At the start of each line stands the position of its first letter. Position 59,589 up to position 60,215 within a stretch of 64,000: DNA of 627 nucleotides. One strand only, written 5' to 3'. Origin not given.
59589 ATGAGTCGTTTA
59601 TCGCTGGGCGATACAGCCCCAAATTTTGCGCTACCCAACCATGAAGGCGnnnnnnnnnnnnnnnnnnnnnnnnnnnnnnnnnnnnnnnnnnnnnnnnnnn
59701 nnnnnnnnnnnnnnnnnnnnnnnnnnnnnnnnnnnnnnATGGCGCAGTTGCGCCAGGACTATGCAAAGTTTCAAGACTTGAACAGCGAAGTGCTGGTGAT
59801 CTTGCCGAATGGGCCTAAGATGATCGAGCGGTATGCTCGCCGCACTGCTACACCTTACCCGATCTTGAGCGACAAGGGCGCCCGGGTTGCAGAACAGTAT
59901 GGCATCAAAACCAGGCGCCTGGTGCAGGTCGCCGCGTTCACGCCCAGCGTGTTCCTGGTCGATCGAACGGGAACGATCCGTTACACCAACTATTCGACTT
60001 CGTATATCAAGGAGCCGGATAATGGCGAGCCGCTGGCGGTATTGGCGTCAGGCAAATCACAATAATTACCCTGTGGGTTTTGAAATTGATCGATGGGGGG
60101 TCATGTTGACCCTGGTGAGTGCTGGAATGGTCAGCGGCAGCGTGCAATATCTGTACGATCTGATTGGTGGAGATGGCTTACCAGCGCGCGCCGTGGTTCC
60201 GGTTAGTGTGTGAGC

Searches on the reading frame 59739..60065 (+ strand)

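Call 13: search_protein_families(library=pfam, proteins=[window:59739-60065:+], max_evalue=0.001)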
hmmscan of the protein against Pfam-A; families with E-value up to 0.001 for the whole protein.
window:59739-60065:+ (108 aa): 3 families
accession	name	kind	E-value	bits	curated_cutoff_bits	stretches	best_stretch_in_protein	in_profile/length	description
PF00578.27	AhpC-TSA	-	1.1e-13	51.6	26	1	1-82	45-123/124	AhpC/TSA family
PF08534.16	Redoxin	-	4.8e-09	36.6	26.6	1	3-89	50-137/148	Redoxin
PF13911.12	AhpC-TSA_2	-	0.00092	20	27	0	3-63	1-61/114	AhpC/TSA antioxidant enzyme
